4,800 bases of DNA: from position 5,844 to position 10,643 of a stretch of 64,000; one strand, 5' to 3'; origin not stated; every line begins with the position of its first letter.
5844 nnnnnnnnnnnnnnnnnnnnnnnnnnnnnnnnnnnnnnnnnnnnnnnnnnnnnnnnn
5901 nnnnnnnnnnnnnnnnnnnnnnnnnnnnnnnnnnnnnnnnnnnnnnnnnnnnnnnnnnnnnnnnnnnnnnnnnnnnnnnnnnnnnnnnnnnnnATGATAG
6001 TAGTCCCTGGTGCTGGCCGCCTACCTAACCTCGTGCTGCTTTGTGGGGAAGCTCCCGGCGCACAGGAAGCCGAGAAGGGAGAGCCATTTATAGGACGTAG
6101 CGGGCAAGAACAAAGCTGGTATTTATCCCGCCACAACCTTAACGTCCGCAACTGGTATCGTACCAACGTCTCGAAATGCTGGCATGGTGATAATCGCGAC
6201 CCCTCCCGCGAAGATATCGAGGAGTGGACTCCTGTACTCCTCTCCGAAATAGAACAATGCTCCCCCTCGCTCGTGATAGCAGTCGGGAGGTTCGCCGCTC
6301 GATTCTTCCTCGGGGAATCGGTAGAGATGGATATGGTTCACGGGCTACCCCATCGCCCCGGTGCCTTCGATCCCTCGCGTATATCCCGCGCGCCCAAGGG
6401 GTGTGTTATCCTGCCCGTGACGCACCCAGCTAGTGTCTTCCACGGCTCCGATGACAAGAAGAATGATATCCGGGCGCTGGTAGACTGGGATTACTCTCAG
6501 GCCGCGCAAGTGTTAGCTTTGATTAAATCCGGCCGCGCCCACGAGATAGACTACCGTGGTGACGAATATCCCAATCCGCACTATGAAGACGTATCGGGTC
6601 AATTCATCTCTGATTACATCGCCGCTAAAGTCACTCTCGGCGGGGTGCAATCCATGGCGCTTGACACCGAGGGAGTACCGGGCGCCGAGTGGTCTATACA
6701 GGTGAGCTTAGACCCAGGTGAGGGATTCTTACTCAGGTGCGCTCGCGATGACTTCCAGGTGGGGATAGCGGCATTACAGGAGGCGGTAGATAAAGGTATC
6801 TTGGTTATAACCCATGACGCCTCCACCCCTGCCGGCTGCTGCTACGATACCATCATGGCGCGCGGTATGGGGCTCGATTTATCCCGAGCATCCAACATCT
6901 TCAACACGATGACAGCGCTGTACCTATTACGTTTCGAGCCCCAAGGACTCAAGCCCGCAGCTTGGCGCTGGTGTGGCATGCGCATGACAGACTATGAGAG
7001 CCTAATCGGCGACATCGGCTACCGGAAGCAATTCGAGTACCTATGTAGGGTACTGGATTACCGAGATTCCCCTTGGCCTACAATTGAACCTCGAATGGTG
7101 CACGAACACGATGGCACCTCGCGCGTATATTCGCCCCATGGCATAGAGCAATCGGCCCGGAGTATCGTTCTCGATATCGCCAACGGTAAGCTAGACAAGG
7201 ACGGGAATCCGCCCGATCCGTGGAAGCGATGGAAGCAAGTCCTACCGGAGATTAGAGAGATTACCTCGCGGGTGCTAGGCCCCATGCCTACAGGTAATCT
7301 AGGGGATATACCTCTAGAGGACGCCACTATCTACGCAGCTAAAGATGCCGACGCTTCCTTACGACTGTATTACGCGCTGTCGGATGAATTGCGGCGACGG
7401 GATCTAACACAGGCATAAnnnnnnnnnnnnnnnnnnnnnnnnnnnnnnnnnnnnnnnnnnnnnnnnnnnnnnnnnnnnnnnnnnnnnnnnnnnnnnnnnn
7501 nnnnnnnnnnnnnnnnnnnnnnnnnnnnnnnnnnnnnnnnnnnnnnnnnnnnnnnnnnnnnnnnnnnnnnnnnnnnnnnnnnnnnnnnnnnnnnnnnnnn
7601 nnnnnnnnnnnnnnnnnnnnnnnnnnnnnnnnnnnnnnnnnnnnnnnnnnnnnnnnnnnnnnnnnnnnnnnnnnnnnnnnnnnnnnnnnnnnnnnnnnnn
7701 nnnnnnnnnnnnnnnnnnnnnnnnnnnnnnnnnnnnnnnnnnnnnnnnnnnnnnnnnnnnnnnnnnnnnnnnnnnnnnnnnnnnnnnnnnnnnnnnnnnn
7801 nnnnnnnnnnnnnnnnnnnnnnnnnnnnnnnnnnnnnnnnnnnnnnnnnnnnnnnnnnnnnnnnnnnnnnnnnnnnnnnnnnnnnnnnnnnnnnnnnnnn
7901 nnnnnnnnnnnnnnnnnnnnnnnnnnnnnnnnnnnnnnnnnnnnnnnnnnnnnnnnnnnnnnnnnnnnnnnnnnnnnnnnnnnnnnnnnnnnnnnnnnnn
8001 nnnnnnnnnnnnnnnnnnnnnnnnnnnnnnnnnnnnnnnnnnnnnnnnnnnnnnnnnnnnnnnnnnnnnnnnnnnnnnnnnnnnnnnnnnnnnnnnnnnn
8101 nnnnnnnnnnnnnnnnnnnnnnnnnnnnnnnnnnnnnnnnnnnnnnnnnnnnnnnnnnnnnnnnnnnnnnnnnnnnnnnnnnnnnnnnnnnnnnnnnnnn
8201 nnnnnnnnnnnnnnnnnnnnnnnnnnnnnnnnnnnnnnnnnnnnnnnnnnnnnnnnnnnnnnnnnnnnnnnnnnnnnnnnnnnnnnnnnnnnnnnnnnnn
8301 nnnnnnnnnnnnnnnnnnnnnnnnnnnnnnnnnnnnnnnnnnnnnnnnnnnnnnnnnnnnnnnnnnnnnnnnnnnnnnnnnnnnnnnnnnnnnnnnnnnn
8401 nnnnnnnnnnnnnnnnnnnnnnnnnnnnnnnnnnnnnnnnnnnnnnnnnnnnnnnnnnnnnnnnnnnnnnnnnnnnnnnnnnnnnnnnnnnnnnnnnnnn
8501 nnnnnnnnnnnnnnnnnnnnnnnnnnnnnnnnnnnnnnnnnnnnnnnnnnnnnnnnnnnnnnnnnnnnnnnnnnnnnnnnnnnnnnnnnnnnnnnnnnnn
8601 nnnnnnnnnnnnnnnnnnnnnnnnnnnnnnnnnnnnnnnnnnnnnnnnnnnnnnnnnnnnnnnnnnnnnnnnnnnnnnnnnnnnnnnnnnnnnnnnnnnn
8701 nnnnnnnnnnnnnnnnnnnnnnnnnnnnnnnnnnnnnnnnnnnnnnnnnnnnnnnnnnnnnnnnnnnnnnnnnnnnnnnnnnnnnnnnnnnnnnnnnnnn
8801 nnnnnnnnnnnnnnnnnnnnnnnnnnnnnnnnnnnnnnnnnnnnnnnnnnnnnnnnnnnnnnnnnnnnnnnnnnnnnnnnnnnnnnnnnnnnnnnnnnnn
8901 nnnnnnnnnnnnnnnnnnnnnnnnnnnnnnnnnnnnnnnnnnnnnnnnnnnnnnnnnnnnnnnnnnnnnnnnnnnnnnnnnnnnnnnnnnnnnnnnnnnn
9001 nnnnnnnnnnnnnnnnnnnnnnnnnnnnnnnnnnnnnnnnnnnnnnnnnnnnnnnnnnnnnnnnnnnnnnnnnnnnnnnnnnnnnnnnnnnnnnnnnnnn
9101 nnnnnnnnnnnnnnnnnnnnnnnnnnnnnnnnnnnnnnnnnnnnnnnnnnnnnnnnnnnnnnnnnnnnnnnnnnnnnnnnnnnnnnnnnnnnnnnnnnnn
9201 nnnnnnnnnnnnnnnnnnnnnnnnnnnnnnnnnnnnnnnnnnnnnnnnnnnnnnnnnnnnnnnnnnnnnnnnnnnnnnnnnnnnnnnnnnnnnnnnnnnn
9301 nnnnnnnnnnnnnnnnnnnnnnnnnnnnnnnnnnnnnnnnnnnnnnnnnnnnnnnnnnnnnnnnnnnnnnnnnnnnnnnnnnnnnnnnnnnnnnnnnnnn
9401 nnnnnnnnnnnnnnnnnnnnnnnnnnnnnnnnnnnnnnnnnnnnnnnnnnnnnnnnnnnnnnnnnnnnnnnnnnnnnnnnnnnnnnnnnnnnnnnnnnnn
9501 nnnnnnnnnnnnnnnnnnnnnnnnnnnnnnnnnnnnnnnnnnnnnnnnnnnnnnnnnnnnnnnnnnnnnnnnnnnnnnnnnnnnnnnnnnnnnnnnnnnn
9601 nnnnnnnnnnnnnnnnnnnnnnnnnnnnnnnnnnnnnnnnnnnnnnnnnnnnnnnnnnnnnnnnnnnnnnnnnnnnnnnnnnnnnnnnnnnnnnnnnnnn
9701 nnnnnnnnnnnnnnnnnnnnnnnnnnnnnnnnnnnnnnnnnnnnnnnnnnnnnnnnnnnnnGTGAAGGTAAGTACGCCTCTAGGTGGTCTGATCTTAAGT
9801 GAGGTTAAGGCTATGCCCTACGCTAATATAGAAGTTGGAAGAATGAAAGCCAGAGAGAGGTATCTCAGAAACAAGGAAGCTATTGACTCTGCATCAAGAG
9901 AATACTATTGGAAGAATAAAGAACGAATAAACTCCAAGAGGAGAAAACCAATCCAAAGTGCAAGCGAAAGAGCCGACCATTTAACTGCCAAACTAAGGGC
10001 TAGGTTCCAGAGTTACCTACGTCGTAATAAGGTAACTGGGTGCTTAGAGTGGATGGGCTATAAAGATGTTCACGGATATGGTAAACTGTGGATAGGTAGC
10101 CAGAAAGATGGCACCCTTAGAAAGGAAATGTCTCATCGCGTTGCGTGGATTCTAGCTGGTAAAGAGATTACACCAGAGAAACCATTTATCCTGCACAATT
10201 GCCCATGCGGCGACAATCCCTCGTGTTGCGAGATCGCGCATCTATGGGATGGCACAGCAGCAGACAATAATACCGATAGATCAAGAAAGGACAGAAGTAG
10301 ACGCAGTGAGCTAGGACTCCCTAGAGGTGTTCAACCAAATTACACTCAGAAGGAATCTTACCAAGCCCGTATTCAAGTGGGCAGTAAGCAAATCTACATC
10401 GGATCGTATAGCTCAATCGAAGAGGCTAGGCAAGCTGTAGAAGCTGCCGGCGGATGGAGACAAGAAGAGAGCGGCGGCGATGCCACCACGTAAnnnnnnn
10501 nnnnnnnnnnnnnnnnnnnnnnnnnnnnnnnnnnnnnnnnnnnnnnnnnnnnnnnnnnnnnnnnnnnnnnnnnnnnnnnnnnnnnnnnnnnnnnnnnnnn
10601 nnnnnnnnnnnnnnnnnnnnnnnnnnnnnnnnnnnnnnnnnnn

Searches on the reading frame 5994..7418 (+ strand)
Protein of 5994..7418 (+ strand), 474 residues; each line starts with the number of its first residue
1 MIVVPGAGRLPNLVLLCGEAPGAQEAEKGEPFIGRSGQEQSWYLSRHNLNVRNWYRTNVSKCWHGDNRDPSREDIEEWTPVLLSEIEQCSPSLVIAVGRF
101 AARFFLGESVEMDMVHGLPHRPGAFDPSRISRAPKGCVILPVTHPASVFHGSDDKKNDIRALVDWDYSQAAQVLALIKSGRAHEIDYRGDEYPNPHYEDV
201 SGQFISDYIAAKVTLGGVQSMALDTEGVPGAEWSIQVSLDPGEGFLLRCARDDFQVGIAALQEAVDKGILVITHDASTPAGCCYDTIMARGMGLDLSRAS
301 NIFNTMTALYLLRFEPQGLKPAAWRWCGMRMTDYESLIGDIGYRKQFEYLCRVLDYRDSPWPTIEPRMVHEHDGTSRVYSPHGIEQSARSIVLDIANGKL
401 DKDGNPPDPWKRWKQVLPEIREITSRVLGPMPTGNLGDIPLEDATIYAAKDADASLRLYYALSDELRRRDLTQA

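Call 9: search_protein_families(library=phrogs, proteins=[window:5994-7418:+], max_evalue=0.001)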
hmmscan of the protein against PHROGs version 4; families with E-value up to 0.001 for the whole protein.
window:5994-7418:+ (474 aa): 2 families
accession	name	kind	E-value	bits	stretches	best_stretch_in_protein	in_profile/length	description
phrog_17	-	DNA, RNA and nucleotide metabolism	2.3e-07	30.2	1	50-468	519-830/1445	DNA polymerase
phrog_4335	-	unknown function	0.00022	21.5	1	18-107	279-367/421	-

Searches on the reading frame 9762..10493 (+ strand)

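Call 9: search_protein_families(library=phrogs, proteins=[window:9762-10493:+], max_evalue=0.001)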
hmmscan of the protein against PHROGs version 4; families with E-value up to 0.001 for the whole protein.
window:9762-10493:+ (243 aa): 7 families
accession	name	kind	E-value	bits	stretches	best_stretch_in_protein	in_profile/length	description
phrog_3593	-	DNA, RNA and nucleotide metabolism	2.2e-21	77.5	1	58-229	35-192/210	HNH endonuclease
phrog_99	-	DNA, RNA and nucleotide metabolism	4.7e-16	60.4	1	41-229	80-255/383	HNH endonuclease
phrog_1872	-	DNA, RNA and nucleotide metabolism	8.5e-15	56.1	1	75-186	16-124/166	endonuclease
phrog_6254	-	DNA, RNA and nucleotide metabolism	1.3e-14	55.8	1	89-187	9-100/154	HNH endonuclease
phrog_826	-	DNA, RNA and nucleotide metabolism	7.2e-12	46.4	1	61-178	52-163/281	HNH endonuclease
phrog_59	-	DNA, RNA and nucleotide metabolism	8.4e-06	26.4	1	93-198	157-251/423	HNH endonuclease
phrog_953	-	DNA, RNA and nucleotide metabolism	2.4e-05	24.8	1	182-225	310-353/420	HNH endonuclease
